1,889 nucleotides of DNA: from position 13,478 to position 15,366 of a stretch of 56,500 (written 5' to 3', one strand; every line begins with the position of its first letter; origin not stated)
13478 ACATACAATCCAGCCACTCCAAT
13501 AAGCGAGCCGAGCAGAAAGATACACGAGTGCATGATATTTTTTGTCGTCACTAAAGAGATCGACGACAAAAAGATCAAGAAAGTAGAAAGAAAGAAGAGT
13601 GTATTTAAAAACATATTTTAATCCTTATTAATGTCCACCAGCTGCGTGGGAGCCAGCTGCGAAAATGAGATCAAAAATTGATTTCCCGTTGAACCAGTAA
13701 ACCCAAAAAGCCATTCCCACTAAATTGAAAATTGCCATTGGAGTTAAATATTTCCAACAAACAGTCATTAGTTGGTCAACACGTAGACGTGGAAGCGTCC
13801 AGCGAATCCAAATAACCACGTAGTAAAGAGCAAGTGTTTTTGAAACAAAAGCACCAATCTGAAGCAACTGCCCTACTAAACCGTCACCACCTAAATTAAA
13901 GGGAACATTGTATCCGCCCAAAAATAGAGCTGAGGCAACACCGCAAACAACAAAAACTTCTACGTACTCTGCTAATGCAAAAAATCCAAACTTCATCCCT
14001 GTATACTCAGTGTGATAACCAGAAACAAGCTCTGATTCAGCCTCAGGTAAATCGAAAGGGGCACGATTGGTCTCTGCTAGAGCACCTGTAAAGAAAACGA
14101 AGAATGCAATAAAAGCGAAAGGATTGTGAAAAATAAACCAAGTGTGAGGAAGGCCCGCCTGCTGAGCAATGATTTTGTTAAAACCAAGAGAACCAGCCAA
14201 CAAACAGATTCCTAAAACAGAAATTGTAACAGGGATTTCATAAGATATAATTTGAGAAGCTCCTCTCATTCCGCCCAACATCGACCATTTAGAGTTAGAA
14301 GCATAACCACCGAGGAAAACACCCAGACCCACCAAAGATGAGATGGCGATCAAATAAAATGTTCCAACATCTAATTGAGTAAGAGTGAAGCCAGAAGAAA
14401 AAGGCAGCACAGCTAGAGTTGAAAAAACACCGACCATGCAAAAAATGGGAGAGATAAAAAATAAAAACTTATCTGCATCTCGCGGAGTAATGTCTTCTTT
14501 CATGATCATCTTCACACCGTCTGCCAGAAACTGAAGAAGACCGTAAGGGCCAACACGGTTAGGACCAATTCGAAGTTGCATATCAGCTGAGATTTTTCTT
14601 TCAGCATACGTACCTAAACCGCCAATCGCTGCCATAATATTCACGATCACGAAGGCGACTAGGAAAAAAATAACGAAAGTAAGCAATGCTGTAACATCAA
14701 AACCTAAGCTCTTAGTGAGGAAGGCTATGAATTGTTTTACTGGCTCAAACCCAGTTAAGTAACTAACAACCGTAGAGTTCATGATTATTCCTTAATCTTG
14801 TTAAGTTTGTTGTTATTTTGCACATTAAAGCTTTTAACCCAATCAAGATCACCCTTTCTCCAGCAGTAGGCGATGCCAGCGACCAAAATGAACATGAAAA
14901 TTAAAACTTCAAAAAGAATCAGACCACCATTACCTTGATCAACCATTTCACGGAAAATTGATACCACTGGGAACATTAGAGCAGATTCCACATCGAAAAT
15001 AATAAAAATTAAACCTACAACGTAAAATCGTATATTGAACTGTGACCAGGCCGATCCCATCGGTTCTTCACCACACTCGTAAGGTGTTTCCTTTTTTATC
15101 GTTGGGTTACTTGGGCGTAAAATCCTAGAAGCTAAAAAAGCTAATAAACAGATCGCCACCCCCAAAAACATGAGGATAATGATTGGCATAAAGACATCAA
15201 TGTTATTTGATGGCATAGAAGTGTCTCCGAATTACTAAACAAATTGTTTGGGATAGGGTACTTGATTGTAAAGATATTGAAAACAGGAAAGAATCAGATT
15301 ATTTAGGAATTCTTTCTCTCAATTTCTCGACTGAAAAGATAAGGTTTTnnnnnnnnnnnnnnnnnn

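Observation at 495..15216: Fourteen-gene operon made of two divergent complex-I membrane arms (nuoA-H-J-K-L-M-N twice) with no peripheral-arm genes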

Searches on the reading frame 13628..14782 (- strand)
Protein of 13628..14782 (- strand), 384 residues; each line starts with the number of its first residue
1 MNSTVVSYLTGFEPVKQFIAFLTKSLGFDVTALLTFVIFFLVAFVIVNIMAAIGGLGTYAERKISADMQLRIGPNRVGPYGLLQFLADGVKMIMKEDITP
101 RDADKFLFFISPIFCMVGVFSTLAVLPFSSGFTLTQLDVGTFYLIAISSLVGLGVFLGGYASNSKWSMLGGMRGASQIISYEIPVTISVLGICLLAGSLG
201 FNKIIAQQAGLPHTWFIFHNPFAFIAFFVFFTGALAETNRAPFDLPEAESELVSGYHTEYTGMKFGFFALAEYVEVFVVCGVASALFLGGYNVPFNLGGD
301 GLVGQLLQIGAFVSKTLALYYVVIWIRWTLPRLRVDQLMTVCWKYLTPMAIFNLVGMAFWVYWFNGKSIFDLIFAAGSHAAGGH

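Call 3: search_protein_families(library=pfam, proteins=[window:13628-14782:-])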
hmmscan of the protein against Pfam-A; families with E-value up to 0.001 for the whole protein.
window:13628-14782:- (384 aa): 1 family
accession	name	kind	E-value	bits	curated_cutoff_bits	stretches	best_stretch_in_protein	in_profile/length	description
PF00146.26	NADHdh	-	7.3e-111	370.7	27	1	43-357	4-297/298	NADH dehydrogenase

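Call 12: find_encoding_contigs(protein=window:13628-14782:-, flank=10000, max_places=6)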
Protein window:13628-14782:- (384 aa): no gene with exactly this product is on record in the collection.

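Call 17: find_related_loci(query=window:13628-14782:-, collection=genome_contigs, flank=10000)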
Query window:13628-14782:- (384 aa) in genome_contigs; peptide patterns used: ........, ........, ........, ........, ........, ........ (x = any residue, [..] = any of these).
486 stretches matched a pattern; 467 encode a relative of the query (tblastn E <= 1e-3); the best 80 are kept; 80 distinct loci.
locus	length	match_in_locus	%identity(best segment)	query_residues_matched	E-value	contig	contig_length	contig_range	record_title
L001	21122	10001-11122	87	1-374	0e+0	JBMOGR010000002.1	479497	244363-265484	MAG: Bacteriovoracaceae bacterium isolate Deming_bin.307 contig4, whole genome shotgun sequence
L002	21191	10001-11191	70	2-384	0e+0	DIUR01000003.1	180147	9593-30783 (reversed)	MAG TPA_asm: Bacteriovoracaceae bacterium UBA6153 UBA6153_contig_46993, whole genome shotgun sequence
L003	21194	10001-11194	70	1-384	0e+0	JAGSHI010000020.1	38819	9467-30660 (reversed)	MAG: Bacteriovoracaceae bacterium isolate GY13CL_bin.21 k141_157746_length_38819_cov_17.3680, whole genome shotgun seque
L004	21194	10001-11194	68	1-384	0e+0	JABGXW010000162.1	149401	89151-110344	MAG: Bacteriovoracaceae bacterium isolate SI034_bin84 k141_2580019, whole genome shotgun sequence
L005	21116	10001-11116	75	1-379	0e+0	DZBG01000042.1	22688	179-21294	MAG TPA_asm: Bdellovibrio sp. isolate SulCav_PC08_66_38_37_2 SulCav_PC08-66_1518_length_22688_cov_24.219989, whole genom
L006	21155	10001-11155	70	1-384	0e+0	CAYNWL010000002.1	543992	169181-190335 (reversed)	MAG TPA_asm: uncultured Bacteriovoracaceae bacterium isolate SRP237561_co1_295 genome assembly, contig: NODE_3_length_54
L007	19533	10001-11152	71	1-384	0e+0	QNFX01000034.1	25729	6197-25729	MAG: Epsilonproteobacteria bacterium isolate B11_G4 B11_Guay4_scaffold_00863, whole genome shotgun sequence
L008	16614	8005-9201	69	1-384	0e+0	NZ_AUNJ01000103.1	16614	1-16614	Bacteriovorax sp. DB6_IX ctg7180002949729, whole genome shotgun sequence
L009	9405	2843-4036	67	1-384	0e+0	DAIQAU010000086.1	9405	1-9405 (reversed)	MAG TPA_asm: Bacteriovorax sp. isolate CTOTU24849 NODE_909_length_9405_cov_36.597005, whole genome shotgun sequence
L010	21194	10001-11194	67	1-384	0e+0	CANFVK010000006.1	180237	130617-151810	MAG: Bacteriovoracaceae bacterium isolate Jr-16oct17-200 genome assembly, contig: Jr-16oct17-C130, whole genome shotgun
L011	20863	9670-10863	69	1-384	0e+0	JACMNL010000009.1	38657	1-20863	MAG: Bacteriovorax sp. isolate LF-bin-166 FL-bin-166-contig-k141_72893, whole genome shotgun sequence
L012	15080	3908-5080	70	1-376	0e+0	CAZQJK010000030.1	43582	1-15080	MAG TPA_asm: uncultured Bacteriovorax sp. isolate SRP118108_co5_526 genome assembly, contig: NODE_525_length_43582_cov_6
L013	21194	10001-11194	70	1-384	0e+0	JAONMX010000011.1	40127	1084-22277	Bacteriovoracaceae bacterium isolate AH-541-E20 AH-541-E20_NODE_11, whole genome shotgun sequence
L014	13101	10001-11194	68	1-384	0e+0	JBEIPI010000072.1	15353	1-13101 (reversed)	MAG: Bacteriovorax sp. isolate Sample-106-S6-bin-45 Sample_106_S6-bin_45-k141_1915379, whole genome shotgun sequence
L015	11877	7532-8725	67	1-384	0e+0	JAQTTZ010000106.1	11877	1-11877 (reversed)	MAG: Bacteriovorax sp. isolate STB_52 NODE_13643_length_11877_cov_4.622468_Sandtown_B, whole genome shotgun sequence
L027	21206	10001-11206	66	1-384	5e-180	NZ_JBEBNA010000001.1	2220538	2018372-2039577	Halobacteriovorax sp. CON-3 NODE_1_length_2220538_cov_292.486535, whole genome shotgun sequence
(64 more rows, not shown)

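Call 30: search_solved_structures(query=window:13628-14782:-, show_alignments=2, max_evalue=1e-20)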
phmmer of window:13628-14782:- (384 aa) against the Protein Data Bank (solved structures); distinct sequences matched with E-value up to 1e-20: 33.
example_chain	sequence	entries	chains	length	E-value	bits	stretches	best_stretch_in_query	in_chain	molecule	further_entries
6hum_A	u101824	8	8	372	7.5e-75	255.7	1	13-356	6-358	NAD(P)H-quinone oxidoreductase subunit 1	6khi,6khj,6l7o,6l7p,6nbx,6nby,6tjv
6nbq_A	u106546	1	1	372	8.8e-74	252.2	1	43-356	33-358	NdhA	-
7wff_A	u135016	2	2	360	2.3e-72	247.5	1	8-355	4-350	NAD(P)H-quinone oxidoreductase subunit 1, chloroplastic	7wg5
9grx_A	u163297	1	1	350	5.8e-72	246.2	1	40-355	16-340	NAD(P)H-quinone oxidoreductase subunit 1, chloroplastic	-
7eu3_A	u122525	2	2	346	2.1e-71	244.4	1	58-355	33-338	NAD(P)H-quinone oxidoreductase subunit 1, chloroplastic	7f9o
8e9g_H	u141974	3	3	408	3.8e-66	227.1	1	41-355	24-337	NADH-quinone oxidoreductase subunit H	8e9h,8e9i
7zm7_1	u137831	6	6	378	4.1e-63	217.1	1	40-292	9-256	NADH-ubiquinone oxidoreductase chain 1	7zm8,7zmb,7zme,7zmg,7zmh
4he8_H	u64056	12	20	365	4.1e-62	213.8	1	42-354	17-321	NADH-quinone oxidoreductase subunit 8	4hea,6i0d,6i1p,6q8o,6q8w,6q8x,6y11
7a23_H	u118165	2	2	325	3.4e-61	210.8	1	49-358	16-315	Nad1m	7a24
7ar7_H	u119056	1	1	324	6.5e-61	209.8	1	50-358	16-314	NADH-ubiquinone oxidoreductase chain 1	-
7aqq_H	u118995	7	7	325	7.2e-61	209.7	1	49-358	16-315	NADH-ubiquinone oxidoreductase chain 1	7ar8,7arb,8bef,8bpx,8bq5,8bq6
8qby_H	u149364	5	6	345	6.1e-60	206.6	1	41-357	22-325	NADH-quinone oxidoreductase subunit H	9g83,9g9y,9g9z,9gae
8e73_1M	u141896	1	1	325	2e-59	205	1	49-356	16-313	Nad1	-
6x89_1M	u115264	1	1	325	1.7e-57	198.6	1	49-356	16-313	NU1M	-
5gpn_e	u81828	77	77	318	2.6e-57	198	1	42-351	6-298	NADH-ubiquinone oxidoreductase chain 1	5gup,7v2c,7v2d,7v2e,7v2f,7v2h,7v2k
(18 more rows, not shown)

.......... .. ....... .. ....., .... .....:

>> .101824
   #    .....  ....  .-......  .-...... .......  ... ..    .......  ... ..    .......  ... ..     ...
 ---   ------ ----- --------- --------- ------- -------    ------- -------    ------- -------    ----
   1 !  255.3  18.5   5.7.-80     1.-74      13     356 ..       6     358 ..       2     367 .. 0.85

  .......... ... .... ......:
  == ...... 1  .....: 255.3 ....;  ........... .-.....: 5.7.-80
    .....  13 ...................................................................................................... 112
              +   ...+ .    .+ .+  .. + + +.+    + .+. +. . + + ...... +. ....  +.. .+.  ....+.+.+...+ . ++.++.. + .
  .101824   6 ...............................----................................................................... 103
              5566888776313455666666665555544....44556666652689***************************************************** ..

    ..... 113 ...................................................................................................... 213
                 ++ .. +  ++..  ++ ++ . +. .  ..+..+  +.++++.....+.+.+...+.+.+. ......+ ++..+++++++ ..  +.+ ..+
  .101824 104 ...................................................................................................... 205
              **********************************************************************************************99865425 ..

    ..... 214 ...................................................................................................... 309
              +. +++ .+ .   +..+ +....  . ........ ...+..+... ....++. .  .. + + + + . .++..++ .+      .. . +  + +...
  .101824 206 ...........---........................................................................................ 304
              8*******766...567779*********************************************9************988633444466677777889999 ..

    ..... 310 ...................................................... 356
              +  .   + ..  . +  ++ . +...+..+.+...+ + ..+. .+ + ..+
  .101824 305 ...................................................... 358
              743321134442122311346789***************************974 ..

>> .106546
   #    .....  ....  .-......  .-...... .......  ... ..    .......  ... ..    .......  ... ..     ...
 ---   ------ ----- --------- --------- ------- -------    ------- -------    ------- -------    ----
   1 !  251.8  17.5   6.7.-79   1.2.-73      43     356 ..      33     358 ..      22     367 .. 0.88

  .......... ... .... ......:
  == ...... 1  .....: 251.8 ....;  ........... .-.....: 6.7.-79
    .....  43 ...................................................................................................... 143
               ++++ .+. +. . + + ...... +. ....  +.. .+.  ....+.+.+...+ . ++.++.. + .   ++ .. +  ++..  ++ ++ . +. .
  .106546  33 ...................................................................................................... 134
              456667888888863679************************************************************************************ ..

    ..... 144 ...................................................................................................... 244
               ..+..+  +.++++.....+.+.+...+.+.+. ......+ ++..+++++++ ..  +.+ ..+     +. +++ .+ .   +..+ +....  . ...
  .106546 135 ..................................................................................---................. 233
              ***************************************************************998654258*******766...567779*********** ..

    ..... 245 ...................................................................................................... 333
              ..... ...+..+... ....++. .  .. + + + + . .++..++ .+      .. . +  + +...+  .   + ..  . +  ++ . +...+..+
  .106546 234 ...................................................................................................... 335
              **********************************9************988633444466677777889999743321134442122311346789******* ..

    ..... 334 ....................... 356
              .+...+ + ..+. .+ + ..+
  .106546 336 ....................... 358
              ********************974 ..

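Call 44: search_protein_families(library=pfam, max_evalue=0.01, proteins=[L003:17307-17657:+, L003:17650-18699:+, L003:18690-19140:+, L003:19141-19440:+, L003:19437-21050:+, L027:17315-17614:+, L027:17641-18465:+, L027:18455-18901:+, L027:18882-19154:+, L027:19151-20437:+])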
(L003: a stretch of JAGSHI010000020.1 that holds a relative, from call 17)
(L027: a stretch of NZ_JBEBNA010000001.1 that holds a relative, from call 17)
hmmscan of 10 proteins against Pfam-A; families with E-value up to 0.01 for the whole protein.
L003:17307-17657:+ (116 aa): 2 families
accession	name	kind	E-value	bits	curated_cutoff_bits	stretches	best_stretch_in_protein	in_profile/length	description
PF00507.24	Oxidored_q4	-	1.2e-06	29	23.3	1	18-111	5-96/99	NADH-ubiquinone/plastoquinone oxidoreductase, chain 3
PF07690.21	MFS_1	-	0.0011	18.4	33.4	1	9-108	158-265/347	Major Facilitator Superfamily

L003:17650-18699:+ (349 aa): 1 family
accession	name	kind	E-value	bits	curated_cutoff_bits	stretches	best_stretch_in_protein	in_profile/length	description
PF00146.26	NADHdh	-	1.8e-26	93.6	27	1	56-335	50-295/298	NADH dehydrogenase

L003:18690-19140:+ (150 aa): 0 families

L003:19141-19440:+ (99 aa): 2 families
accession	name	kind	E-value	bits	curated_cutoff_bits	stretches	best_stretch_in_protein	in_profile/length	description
PF00420.29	Oxidored_q2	-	1.1e-10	41.6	26.1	1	10-95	6-91/95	NADH-ubiquinone/plastoquinone oxidoreductase chain 4L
PF00499.25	Oxidored_q3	-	0.0033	17.6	33.2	1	18-51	2-35/146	NADH-ubiquinone/plastoquinone oxidoreductase chain 6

L003:19437-21050:+ (537 aa): 0 families

L027:17315-17614:+ (99 aa): 0 families

L027:17641-18465:+ (274 aa): 0 families

L027:18455-18901:+ (148 aa): 0 families

L027:18882-19154:+ (90 aa): 0 families

L027:19151-20437:+ (428 aa): 0 families

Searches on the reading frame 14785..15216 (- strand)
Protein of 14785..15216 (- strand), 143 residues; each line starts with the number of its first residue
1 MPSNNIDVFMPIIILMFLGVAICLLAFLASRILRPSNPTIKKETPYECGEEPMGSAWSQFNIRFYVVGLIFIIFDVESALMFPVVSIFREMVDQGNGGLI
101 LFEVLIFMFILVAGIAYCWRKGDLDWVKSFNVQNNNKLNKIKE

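Call 3: search_protein_families(library=pfam, proteins=[window:14785-15216:-])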
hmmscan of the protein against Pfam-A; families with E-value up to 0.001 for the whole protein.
window:14785-15216:- (143 aa): 1 family
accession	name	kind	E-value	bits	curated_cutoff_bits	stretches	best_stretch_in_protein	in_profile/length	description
PF00507.24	Oxidored_q4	-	7.1e-32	110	23.3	1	24-126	2-99/99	NADH-ubiquinone/plastoquinone oxidoreductase, chain 3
